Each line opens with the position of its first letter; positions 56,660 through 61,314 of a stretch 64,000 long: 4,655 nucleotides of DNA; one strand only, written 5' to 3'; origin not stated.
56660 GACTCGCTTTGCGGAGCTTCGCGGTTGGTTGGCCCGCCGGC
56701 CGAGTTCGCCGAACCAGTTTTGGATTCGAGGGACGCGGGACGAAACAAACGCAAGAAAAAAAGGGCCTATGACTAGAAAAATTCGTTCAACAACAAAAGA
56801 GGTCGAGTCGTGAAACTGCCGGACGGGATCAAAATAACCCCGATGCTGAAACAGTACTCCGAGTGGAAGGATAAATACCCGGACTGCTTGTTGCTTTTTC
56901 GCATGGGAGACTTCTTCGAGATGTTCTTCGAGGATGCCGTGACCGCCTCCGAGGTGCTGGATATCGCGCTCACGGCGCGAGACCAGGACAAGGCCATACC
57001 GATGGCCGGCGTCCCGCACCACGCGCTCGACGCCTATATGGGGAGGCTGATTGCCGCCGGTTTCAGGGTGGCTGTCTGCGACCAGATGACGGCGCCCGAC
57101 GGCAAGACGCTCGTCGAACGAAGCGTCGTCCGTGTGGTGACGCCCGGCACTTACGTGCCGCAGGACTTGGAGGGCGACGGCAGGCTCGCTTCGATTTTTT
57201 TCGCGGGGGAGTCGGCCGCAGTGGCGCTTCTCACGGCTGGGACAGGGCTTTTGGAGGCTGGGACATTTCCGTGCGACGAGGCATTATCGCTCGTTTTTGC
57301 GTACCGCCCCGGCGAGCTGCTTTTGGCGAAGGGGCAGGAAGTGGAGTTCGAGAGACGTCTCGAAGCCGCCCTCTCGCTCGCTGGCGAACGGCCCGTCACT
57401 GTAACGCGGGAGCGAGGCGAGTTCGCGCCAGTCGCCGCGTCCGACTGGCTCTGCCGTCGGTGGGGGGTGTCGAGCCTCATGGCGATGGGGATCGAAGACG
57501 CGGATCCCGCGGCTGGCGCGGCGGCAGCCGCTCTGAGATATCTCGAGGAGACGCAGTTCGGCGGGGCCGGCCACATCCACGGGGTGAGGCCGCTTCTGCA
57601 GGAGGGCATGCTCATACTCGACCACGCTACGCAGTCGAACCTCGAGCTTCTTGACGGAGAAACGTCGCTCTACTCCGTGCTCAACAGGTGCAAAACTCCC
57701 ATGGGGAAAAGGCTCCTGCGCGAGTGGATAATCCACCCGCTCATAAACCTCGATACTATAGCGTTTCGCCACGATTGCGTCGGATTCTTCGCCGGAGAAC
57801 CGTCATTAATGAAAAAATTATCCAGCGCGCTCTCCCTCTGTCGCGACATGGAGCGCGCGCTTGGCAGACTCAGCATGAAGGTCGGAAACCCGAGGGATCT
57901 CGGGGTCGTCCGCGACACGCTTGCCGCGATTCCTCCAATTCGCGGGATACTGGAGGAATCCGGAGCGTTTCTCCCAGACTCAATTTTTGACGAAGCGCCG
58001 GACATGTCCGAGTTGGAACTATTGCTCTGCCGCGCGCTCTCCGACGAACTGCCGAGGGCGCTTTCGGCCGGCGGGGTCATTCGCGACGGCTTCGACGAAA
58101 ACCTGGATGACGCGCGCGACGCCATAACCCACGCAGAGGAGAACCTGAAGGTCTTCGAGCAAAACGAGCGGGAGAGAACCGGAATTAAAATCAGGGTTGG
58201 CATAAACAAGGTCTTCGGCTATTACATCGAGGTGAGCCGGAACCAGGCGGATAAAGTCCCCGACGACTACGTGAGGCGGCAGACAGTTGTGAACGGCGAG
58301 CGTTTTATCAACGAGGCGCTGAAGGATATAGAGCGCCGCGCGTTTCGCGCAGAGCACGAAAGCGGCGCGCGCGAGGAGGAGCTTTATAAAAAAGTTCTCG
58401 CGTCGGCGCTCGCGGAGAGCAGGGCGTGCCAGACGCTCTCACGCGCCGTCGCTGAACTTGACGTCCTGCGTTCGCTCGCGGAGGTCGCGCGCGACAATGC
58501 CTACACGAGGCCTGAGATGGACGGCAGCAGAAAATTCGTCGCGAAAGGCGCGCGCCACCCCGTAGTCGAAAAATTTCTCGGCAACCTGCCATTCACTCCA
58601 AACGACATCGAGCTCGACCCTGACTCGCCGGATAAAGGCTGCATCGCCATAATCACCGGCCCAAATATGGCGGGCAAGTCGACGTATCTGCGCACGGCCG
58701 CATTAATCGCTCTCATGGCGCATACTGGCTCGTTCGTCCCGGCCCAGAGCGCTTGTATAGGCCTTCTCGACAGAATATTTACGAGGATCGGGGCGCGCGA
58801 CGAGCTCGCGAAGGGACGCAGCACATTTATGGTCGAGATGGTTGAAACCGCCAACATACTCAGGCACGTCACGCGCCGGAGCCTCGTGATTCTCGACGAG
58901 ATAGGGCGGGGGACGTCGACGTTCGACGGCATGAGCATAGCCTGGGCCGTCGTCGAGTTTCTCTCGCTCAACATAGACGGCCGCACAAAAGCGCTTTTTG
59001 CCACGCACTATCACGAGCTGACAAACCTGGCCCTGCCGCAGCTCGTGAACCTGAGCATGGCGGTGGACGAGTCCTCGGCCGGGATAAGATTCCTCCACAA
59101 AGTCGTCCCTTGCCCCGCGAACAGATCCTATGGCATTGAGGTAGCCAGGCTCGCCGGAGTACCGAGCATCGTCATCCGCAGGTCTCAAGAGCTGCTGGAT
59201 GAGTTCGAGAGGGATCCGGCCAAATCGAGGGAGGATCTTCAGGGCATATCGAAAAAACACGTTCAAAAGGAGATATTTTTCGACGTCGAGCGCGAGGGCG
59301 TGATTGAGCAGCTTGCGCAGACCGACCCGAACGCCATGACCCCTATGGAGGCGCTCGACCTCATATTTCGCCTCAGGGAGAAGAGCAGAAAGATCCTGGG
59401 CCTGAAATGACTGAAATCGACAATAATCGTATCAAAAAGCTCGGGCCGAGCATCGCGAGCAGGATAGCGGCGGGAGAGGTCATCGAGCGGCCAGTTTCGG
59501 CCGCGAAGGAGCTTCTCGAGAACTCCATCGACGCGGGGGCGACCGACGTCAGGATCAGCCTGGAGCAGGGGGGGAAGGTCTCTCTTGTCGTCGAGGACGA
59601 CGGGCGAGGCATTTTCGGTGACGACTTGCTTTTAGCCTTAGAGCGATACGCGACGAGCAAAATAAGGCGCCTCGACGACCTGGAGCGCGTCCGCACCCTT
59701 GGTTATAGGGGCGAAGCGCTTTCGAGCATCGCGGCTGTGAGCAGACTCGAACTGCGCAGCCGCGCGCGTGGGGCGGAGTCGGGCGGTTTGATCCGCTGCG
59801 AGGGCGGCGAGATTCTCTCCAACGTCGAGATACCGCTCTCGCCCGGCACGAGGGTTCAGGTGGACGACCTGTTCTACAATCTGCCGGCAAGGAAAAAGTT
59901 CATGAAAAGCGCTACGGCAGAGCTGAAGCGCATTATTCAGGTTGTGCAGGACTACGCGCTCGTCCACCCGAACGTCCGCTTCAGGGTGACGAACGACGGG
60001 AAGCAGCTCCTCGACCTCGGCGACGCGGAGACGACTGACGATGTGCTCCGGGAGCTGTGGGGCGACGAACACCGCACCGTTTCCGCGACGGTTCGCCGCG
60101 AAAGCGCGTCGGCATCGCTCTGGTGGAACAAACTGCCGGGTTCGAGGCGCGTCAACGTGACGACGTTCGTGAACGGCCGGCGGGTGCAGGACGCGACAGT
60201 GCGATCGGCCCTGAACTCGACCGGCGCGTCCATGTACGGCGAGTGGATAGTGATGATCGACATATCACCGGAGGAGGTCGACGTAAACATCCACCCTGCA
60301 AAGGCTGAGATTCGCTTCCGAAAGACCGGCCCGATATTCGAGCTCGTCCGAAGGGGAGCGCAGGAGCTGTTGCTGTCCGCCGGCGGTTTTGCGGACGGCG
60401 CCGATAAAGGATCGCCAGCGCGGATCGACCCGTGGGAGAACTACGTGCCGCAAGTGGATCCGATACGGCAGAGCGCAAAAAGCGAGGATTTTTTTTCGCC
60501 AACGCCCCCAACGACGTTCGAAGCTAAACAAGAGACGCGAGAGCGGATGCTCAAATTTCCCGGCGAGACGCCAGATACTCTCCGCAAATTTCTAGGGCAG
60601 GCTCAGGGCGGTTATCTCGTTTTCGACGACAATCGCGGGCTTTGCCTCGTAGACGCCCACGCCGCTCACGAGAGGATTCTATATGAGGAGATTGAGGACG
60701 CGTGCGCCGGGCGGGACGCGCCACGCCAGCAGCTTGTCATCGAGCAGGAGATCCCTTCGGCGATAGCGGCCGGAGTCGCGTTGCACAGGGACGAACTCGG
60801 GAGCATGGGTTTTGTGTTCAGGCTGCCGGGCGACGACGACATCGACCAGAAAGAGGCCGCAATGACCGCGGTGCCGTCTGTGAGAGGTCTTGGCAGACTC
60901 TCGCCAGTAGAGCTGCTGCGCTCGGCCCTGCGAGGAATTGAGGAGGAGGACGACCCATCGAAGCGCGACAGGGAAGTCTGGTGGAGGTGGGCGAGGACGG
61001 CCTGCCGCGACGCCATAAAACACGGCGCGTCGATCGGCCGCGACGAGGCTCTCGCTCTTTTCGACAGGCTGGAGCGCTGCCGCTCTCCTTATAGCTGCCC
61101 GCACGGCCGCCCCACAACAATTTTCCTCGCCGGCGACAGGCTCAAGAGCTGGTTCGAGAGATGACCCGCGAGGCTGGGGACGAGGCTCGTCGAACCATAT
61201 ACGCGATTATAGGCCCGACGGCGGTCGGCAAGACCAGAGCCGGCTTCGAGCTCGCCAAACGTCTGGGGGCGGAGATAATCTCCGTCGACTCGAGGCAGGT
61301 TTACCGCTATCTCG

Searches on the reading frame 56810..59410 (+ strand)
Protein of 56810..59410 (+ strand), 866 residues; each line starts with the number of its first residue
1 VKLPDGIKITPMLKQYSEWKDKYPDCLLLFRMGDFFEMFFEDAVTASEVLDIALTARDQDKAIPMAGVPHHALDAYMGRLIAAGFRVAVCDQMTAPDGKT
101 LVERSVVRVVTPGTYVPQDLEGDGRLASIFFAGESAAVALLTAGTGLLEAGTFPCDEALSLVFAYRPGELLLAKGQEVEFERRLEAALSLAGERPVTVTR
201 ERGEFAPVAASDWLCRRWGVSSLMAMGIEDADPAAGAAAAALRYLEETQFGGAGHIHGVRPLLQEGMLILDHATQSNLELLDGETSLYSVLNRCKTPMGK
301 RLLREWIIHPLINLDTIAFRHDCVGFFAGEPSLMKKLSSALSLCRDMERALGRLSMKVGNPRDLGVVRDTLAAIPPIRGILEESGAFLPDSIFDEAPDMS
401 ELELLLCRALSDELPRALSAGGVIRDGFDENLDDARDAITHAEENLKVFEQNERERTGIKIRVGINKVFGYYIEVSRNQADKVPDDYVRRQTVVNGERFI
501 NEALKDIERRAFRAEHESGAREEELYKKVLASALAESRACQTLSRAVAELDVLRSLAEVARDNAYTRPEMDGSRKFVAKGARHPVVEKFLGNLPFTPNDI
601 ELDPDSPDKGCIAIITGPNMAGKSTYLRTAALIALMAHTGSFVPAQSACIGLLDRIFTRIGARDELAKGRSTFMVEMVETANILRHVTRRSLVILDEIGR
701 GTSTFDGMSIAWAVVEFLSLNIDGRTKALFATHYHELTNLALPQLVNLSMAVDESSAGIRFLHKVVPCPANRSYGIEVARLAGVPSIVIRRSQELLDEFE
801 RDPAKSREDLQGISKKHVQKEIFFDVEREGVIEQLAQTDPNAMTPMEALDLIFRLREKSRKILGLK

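Call 8: search_protein_families(library=pfam, proteins=[window:56810-59410:+], max_evalue=0.00001)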
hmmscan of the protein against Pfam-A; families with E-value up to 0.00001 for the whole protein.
window:56810-59410:+ (866 aa): 5 families
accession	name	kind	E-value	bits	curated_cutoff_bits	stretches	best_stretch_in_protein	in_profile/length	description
PF00488.27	MutS_V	-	1.5e-77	260.3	30.2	1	614-800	2-188/188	MutS domain V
PF05192.23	MutS_III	-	1.3e-41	143.5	34.1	1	273-557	1-194/194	MutS domain III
PF01624.25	MutS_I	-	8.1e-39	132.8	20.6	1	10-117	1-111/113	MutS domain I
PF05190.23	MutS_IV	-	2e-25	89.3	22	1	427-516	1-91/92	MutS family domain IV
PF05188.22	MutS_II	-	6.3e-08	33.5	25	1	126-255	3-131/133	MutS domain II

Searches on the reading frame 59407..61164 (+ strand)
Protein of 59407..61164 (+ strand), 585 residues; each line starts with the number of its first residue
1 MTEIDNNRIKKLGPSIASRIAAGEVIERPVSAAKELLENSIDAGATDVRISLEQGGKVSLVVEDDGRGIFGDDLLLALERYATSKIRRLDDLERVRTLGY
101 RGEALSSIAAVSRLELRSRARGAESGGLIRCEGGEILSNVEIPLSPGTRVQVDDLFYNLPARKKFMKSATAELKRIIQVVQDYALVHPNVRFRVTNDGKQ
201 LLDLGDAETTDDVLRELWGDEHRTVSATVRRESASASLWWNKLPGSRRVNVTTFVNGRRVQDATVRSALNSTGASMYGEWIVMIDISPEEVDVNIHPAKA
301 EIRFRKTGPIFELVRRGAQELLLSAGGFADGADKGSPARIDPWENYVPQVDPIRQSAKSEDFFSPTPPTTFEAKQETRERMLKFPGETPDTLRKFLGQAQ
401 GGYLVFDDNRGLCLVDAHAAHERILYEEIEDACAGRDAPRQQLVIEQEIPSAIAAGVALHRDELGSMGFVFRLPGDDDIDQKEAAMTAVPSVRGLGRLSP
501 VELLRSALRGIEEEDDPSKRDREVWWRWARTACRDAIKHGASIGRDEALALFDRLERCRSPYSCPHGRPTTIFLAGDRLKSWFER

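Call 8: search_protein_families(library=pfam, proteins=[window:59407-61164:+], max_evalue=0.00001)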
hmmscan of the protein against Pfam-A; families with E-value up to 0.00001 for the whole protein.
window:59407-61164:+ (585 aa): 4 families
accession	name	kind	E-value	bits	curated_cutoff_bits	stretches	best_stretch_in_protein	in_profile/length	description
PF08676.16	MutL_C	-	4.9e-17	62.4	25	1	396-541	1-140/142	MutL C terminal dimerisation domain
PF01119.25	DNA_mis_repair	-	2.2e-14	53.5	26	1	245-322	36-118/119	DNA mismatch repair protein, C-terminal domain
PF13589.12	HATPase_c_3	-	8.1e-11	42.5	25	1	31-125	5-99/137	Histidine kinase-, DNA gyrase B-, and HSP90-like ATPase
PF02518.31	HATPase_c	-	7.3e-07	30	26.4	1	28-83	5-63/111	Histidine kinase-, DNA gyrase B-, and HSP90-like ATPase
